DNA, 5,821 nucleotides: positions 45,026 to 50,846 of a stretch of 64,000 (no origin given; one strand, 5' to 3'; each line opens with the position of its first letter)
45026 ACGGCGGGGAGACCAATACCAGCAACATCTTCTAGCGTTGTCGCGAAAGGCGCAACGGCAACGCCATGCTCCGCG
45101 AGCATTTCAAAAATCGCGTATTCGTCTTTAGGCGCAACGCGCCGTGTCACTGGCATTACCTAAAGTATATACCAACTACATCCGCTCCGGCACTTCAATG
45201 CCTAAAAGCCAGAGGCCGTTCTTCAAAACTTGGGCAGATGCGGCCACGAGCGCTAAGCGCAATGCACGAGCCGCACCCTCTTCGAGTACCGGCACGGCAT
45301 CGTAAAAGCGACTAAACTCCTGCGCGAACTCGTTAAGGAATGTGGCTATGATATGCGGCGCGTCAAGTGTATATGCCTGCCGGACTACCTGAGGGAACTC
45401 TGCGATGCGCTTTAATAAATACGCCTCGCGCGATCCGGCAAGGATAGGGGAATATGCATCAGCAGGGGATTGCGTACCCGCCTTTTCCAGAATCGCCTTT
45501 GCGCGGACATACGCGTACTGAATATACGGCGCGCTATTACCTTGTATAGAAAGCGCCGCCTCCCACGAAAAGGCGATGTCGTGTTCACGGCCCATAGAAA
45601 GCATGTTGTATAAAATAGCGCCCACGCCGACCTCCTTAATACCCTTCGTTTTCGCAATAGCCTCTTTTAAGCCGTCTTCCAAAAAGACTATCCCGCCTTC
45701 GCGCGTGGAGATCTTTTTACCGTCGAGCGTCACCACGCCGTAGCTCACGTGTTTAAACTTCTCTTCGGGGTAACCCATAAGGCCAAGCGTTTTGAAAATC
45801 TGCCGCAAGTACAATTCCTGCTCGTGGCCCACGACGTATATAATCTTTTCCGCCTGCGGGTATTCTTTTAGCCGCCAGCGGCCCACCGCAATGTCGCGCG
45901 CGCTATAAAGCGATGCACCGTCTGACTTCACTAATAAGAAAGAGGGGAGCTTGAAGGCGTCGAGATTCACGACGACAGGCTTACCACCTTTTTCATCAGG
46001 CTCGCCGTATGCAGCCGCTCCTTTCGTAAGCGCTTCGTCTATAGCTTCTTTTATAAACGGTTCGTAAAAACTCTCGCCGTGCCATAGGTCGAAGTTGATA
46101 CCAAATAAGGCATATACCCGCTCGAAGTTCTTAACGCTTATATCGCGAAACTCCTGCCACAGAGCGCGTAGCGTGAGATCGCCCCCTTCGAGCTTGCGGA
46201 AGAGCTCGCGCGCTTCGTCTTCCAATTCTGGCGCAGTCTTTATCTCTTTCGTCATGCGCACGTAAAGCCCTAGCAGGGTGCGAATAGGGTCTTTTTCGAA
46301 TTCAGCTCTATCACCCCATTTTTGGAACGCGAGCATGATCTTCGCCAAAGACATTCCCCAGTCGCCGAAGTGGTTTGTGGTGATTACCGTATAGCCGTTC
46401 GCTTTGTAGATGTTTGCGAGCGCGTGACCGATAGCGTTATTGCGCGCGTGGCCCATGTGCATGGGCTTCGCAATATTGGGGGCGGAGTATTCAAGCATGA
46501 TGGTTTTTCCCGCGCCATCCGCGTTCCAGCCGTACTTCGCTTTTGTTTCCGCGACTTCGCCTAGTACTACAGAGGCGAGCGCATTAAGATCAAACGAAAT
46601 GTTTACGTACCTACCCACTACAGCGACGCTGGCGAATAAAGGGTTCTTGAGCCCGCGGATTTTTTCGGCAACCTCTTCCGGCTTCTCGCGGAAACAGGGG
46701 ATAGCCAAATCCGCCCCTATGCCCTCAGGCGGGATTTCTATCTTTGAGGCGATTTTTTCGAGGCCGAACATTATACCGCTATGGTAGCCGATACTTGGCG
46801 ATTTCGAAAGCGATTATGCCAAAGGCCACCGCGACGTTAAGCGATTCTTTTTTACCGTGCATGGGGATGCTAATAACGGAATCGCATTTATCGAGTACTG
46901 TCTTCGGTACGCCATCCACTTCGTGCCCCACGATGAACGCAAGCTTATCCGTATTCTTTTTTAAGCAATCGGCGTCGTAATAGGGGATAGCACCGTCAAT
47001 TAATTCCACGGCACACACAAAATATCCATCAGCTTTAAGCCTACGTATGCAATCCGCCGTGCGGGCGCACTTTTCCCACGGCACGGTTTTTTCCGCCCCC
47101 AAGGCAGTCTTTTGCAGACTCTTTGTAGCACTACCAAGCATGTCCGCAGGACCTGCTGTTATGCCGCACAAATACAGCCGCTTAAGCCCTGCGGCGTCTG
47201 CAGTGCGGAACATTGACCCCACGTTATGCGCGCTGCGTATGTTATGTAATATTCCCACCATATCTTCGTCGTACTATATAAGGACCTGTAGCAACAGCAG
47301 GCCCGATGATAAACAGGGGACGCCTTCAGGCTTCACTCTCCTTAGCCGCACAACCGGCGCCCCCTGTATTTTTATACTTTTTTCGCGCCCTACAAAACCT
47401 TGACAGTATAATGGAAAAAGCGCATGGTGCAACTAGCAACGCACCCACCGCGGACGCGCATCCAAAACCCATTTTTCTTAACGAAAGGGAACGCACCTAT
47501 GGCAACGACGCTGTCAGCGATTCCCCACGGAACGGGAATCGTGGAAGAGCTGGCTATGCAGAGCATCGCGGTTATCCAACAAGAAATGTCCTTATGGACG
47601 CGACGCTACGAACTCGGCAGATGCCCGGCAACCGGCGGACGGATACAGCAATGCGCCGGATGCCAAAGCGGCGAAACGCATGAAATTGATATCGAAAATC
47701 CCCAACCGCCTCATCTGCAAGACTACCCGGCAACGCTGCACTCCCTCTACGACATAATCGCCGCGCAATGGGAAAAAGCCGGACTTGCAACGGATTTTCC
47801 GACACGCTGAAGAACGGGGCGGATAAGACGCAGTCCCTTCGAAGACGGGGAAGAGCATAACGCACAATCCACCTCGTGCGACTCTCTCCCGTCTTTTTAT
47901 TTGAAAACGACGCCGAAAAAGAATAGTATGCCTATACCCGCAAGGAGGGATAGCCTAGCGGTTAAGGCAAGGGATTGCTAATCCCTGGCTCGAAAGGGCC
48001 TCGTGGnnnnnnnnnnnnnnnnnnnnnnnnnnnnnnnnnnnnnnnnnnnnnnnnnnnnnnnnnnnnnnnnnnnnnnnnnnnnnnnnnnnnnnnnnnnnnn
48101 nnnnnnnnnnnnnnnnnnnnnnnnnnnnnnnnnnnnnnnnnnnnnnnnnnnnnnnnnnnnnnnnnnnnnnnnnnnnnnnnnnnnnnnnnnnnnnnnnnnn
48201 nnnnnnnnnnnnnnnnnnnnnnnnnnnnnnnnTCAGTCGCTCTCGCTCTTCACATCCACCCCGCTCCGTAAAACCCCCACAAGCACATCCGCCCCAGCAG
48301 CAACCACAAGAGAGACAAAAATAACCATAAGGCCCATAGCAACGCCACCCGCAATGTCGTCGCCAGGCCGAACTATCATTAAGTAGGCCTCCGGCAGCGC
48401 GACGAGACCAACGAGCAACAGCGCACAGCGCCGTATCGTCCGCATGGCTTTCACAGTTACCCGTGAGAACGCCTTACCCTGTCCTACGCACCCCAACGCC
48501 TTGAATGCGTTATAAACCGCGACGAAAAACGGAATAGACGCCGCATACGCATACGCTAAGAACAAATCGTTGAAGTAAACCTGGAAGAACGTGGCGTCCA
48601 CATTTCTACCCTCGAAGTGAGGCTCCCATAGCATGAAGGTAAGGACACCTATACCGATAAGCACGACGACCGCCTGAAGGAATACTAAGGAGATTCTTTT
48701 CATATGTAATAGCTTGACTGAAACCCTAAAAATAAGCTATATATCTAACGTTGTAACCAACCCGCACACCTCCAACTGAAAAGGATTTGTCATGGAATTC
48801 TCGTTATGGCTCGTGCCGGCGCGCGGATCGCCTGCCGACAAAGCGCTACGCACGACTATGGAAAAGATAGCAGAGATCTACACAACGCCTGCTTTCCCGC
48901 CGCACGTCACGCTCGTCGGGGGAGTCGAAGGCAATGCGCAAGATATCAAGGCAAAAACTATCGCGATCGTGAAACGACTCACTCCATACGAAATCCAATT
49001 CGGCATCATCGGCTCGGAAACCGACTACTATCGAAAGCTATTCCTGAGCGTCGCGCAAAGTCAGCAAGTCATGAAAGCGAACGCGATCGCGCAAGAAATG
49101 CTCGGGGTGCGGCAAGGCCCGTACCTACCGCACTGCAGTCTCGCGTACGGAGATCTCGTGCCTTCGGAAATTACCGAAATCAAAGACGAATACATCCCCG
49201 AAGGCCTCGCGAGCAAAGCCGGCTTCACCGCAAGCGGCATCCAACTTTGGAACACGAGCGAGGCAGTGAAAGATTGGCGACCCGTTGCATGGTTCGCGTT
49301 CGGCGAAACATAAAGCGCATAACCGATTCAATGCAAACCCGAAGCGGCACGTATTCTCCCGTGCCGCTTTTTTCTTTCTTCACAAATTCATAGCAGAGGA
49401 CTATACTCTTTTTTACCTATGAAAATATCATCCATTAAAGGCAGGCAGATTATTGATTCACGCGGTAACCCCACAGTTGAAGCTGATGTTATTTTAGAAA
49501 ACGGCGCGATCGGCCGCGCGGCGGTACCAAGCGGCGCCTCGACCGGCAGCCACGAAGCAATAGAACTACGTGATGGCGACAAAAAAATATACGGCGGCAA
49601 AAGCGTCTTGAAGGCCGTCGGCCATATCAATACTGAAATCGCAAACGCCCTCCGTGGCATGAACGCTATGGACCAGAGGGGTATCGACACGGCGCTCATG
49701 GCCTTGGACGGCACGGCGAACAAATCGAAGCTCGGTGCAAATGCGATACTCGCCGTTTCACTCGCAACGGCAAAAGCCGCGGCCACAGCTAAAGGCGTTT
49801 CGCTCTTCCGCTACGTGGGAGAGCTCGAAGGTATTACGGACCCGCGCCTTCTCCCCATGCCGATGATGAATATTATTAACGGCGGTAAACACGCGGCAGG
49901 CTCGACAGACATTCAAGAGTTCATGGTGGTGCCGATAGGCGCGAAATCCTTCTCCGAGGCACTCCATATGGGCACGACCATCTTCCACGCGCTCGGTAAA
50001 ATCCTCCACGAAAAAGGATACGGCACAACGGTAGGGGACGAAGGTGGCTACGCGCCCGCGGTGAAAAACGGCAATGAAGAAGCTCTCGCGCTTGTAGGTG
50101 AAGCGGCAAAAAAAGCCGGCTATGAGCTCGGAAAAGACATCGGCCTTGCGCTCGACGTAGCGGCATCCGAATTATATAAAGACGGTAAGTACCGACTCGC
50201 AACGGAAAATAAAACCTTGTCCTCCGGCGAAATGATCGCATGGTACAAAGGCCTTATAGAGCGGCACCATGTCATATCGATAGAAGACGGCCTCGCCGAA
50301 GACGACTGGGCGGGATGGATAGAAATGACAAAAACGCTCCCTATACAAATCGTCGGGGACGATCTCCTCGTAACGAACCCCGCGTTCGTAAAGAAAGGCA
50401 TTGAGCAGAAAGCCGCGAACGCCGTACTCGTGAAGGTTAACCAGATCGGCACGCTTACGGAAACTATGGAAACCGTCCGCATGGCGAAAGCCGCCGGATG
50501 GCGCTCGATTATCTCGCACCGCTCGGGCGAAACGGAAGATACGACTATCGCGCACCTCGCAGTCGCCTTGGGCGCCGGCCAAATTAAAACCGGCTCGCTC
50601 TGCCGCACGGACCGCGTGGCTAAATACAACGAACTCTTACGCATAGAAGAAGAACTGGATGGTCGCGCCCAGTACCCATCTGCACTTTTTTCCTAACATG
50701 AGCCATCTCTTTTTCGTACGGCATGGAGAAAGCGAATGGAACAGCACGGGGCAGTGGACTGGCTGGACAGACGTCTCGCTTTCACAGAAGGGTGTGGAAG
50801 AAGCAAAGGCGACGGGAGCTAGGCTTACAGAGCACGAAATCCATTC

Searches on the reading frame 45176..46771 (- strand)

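Call 15: search_protein_families(library=pfam, proteins=[window:45176-46771:-], max_evalue=0.00001)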
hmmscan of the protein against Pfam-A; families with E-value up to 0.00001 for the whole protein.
window:45176-46771:- (531 aa): 2 families
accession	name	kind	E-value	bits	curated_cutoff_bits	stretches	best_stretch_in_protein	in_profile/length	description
PF00750.26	tRNA-synt_1d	-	2.4e-64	217.9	23.3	1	83-380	14-308/349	tRNA synthetases class I (R), catalytic domain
PF05746.21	DALR_1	-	2e-30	105.7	22.3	1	417-531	1-117/117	DALR anticodon binding domain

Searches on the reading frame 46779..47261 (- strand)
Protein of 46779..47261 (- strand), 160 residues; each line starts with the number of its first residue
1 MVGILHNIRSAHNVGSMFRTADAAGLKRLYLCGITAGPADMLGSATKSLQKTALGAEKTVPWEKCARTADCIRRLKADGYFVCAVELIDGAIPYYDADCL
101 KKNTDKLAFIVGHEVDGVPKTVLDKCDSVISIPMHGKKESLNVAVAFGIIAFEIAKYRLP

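Call 36: search_protein_families(library=pfam, proteins=[window:46779-47261:-], max_evalue=0.0001)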
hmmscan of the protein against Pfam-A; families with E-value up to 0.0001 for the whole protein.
window:46779-47261:- (160 aa): 1 family
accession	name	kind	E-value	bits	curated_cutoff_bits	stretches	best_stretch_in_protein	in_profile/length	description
PF00588.24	SpoU_methylase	-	8.2e-32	110.7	29.7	1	4-151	5-141/142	SpoU rRNA Methylase family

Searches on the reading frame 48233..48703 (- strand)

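Call 36: search_protein_families(library=pfam, proteins=[window:48233-48703:-], max_evalue=0.0001)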
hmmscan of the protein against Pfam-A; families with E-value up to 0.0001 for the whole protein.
window:48233-48703:- (156 aa): 1 family
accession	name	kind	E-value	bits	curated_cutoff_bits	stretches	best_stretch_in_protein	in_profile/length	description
PF11188.13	DUF2975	-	4.7e-18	65.8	27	1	47-156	19-127/130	Protein of unknown function (DUF2975)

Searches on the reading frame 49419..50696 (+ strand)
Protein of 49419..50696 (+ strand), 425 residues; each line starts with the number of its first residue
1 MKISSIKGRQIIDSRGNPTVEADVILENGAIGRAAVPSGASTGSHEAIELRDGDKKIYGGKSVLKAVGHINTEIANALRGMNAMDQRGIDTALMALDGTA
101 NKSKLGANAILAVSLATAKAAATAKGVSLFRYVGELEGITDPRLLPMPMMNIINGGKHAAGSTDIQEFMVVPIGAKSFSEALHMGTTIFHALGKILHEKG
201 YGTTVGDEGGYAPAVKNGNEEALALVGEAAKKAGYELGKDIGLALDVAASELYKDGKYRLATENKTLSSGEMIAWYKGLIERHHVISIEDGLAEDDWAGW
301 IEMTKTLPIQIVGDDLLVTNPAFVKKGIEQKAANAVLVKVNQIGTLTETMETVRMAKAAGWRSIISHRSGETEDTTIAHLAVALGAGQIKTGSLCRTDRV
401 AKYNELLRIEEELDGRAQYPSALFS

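Call 14: search_protein_families(library=pfam, proteins=[window:49419-50696:+], max_evalue=0.00001)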
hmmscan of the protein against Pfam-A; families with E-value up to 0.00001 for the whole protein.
window:49419-50696:+ (425 aa): 3 families
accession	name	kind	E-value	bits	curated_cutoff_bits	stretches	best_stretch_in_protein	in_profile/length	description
PF00113.28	Enolase_C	-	3e-117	391.6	21.5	1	144-420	3-288/296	Enolase, C-terminal TIM barrel domain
PF03952.21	Enolase_N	-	5.7e-58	195.2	35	1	3-133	1-131/131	Enolase, N-terminal domain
PF13378.12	MR_MLE_C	-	4.4e-09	36.8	29.4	1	264-391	52-178/219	Enolase C-terminal domain-like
